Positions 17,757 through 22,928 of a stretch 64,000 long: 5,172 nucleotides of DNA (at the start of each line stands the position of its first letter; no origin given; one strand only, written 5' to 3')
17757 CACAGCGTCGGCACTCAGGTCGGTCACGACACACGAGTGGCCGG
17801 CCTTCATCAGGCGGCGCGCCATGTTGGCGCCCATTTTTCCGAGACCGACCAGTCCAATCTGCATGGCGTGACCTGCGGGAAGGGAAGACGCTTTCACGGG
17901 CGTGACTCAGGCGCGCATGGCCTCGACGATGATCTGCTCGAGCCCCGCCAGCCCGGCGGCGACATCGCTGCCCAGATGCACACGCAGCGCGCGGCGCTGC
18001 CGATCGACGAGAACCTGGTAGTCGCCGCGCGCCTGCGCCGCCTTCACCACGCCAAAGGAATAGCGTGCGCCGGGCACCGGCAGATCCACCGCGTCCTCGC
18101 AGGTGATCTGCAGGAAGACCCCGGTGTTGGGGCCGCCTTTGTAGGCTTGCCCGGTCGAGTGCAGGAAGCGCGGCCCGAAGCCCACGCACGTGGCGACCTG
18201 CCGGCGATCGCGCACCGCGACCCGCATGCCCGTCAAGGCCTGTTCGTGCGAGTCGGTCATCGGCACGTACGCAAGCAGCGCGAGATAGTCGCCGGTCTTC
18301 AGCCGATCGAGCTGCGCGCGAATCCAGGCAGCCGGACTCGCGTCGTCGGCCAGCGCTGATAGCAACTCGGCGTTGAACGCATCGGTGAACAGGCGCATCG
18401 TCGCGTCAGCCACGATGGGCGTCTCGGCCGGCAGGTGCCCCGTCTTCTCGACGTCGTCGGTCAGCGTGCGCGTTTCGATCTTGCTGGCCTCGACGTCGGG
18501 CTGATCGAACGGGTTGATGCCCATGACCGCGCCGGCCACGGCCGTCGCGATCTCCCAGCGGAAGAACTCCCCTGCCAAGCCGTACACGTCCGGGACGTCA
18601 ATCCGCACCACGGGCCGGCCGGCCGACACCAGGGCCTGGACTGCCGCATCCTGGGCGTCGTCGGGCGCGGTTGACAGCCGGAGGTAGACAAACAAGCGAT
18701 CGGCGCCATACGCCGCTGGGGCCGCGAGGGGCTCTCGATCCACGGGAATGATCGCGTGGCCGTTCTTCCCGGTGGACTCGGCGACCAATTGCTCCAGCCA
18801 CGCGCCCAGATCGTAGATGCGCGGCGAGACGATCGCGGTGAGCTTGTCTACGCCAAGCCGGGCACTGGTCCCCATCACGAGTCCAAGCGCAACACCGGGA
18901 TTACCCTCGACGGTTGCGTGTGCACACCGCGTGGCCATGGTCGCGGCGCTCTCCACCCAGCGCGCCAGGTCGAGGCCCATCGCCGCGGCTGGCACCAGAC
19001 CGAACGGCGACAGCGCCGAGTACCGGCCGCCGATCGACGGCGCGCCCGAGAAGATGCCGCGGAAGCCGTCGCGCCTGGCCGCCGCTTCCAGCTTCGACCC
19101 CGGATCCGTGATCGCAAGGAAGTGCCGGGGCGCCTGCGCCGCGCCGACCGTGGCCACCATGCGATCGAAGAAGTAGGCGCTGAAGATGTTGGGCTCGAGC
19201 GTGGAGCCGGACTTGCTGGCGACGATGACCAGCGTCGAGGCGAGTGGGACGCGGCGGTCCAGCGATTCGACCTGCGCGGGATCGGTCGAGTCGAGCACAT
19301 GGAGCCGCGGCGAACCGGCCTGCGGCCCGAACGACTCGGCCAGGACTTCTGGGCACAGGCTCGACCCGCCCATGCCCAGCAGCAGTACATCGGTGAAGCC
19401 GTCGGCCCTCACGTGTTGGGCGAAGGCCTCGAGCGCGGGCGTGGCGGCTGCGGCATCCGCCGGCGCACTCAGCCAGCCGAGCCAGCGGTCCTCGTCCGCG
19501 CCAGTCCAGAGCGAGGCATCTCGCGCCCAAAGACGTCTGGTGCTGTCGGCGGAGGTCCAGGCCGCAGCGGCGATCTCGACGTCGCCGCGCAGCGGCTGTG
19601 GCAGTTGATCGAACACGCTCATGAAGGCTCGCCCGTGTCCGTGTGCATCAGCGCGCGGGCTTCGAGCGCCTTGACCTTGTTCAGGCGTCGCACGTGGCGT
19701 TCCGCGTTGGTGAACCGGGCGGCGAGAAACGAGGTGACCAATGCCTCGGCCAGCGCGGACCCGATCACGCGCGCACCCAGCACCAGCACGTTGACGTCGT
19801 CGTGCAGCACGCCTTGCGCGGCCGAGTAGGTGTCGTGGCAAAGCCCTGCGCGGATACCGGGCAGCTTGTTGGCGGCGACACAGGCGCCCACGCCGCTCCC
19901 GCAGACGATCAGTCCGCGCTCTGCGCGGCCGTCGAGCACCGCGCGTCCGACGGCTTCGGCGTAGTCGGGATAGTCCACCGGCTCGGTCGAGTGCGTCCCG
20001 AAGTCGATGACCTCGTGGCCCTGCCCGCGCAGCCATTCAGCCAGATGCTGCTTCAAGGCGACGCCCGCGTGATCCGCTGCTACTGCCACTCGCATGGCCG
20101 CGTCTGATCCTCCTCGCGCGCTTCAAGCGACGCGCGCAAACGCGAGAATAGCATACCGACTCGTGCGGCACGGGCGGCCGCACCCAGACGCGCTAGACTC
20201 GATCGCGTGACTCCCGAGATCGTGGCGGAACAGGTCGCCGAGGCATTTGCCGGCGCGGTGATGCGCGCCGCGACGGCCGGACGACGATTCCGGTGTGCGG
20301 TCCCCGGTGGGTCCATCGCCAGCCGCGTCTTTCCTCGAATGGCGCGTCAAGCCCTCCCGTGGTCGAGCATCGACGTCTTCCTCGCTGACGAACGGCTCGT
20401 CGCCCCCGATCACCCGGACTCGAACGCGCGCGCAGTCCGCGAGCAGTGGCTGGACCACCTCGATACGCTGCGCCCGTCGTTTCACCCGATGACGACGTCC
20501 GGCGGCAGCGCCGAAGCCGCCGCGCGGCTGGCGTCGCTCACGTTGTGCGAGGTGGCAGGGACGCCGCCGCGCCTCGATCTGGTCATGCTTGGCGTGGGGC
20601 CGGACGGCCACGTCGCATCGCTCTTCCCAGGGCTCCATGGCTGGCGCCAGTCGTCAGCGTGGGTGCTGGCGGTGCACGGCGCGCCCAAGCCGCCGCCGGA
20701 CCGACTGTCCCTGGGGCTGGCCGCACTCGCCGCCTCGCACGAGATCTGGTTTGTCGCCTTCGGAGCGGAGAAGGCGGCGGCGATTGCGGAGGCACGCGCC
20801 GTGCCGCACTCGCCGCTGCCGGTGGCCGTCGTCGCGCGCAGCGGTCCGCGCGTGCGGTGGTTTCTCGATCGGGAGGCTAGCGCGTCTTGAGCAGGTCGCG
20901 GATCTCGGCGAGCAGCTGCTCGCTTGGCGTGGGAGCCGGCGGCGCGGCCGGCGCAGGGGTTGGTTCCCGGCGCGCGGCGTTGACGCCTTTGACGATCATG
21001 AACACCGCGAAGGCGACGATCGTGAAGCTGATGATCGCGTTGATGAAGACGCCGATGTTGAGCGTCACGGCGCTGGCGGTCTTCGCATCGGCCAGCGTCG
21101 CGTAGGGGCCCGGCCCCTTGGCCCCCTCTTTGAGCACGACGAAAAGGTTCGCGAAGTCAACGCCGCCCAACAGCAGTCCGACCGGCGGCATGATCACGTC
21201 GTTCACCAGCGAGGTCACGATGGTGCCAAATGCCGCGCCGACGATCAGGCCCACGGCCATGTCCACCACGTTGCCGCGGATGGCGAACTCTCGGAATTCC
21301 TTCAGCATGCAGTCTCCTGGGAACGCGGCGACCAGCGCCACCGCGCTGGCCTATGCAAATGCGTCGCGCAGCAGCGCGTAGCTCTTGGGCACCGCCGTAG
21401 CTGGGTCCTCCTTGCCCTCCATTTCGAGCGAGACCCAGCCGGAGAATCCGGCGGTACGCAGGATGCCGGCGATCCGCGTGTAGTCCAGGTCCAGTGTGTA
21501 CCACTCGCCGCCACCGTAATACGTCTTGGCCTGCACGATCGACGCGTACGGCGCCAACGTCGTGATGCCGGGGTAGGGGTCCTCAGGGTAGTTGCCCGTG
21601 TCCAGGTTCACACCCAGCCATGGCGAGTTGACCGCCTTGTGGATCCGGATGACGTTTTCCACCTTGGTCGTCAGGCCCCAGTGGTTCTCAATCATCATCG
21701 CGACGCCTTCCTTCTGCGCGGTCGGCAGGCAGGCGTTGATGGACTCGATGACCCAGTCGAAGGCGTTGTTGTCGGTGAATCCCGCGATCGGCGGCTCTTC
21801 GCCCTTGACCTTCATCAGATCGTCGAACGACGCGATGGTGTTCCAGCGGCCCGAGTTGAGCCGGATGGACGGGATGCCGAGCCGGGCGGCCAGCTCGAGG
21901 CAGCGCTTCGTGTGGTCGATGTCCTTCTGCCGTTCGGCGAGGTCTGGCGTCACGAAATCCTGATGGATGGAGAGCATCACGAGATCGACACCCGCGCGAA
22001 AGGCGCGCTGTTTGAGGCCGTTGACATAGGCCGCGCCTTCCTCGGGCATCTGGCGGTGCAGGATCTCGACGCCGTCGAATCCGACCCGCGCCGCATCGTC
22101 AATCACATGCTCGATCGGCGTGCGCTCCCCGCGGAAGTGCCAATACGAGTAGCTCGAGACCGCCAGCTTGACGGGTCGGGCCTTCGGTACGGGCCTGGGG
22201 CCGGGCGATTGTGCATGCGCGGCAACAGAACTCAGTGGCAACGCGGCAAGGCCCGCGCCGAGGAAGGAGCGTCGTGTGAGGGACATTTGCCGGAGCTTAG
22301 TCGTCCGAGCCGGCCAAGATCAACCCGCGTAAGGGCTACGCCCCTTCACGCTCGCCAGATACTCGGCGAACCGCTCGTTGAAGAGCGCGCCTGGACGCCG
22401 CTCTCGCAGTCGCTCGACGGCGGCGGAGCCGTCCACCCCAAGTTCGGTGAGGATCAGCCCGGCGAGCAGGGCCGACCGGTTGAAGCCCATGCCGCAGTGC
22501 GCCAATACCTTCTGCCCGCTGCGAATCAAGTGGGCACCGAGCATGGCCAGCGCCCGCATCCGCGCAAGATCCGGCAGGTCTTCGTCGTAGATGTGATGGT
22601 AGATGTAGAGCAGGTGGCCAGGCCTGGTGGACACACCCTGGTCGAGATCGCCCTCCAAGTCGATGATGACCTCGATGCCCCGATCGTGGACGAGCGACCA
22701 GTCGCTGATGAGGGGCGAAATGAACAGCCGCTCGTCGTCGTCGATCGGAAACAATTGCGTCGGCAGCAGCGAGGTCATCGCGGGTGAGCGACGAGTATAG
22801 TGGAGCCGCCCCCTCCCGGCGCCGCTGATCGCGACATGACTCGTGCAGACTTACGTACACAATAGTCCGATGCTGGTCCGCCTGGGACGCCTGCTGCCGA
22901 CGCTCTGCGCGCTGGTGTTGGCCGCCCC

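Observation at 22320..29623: Translationally coupled secreted operon (939-aa unknown protein, VWA protein, VWA-TPR protein) divergent from a dual-specificity phosphatase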

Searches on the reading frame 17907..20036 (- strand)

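Call 13: search_protein_families(library=pfam, proteins=[window:17907-20036:-], max_evalue=0.001)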
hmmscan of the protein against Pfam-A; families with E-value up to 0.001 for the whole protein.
window:17907-20036:- (709 aa): 2 families
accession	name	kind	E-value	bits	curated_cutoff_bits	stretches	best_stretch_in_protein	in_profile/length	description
PF00342.24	PGI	-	1.4e-18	67.2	22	1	214-425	96-309/486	Phosphoglucose isomerase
PF20135.4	DUF6525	-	6.6e-05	23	23.5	1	136-186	16-63/78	Family of unknown function (DUF6525)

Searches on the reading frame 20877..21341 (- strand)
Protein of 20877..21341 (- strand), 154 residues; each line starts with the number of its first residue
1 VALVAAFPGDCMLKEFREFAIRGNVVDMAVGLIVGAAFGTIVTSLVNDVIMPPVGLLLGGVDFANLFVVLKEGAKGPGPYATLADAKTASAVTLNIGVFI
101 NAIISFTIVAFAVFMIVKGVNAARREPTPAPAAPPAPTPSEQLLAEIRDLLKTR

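Call 13: search_protein_families(library=pfam, proteins=[window:20877-21341:-], max_evalue=0.001)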
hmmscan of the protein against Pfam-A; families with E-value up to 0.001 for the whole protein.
window:20877-21341:- (154 aa): 1 family
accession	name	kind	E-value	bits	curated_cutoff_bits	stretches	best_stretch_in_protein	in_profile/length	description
PF01741.23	MscL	-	1.1e-45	155.4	27.4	1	12-152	1-123/123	Large-conductance mechanosensitive channel, MscL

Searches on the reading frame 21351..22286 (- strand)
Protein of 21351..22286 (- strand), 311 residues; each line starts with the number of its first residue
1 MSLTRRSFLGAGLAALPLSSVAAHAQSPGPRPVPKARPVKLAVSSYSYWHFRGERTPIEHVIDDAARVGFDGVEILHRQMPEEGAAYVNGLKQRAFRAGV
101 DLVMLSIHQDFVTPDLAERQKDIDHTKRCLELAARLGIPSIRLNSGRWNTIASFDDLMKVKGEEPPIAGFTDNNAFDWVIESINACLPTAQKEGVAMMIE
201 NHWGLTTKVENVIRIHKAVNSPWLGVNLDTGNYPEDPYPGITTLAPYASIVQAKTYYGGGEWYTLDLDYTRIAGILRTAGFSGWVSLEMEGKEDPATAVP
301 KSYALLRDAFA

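Call 13: search_protein_families(library=pfam, proteins=[window:21351-22286:-], max_evalue=0.001)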
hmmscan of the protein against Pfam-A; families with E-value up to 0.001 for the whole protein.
window:21351-22286:- (311 aa): 1 family
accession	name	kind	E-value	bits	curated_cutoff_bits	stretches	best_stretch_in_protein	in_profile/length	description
PF01261.30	AP_endonuc_2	-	1e-34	120.8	31.1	1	62-308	1-248/249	Xylose isomerase-like TIM barrel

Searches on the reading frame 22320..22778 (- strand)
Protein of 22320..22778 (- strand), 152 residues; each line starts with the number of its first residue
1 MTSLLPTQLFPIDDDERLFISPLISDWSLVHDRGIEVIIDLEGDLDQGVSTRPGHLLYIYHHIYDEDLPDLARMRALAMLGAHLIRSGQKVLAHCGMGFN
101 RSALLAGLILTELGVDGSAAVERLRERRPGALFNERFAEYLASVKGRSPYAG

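Call 8: search_protein_families(library=pfam, proteins=[window:22320-22778:-], max_evalue=0.1)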
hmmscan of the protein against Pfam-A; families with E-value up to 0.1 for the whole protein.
window:22320-22778:- (152 aa): 5 families
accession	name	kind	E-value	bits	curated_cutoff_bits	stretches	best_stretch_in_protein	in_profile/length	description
PF00782.25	DSPc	-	2.6e-07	31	33.5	1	83-142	68-128/133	Dual specificity phosphatase, catalytic domain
PF22785.1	Tc-R-P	-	0.00017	22.5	27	1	24-107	13-99/106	Polymorphic toxin system, DSP-PTPase phosphatase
PF13350.11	Y_phosphatase3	-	0.0046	17.4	22.2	1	65-119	112-159/240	Tyrosine phosphatase family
PF19026.7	UBA_HYPK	-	0.035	13.9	27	1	108-126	10-28/41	HYPK UBA domain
PF05706.17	CDKN3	-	0.046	13.9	20.7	1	59-112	104-157/168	Cyclin-dependent kinase inhibitor 3 (CDKN3)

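Call 9: search_protein_families(library=ncbifam, proteins=[window:22320-22778:-], max_evalue=0.1)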
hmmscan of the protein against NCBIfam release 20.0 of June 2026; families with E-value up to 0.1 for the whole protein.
window:22320-22778:- (152 aa): 1 family
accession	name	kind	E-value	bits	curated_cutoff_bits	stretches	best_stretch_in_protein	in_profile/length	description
NF009025.0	PRK12361.1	equivalog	5.2e-07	28.2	505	1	16-144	99-232/546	hypothetical protein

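Call 25: search_protein_families(library=padloc, proteins=[window:22320-22778:-], max_evalue=0.1)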
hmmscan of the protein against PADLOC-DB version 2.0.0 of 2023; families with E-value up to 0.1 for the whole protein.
window:22320-22778:- (152 aa): 0 families
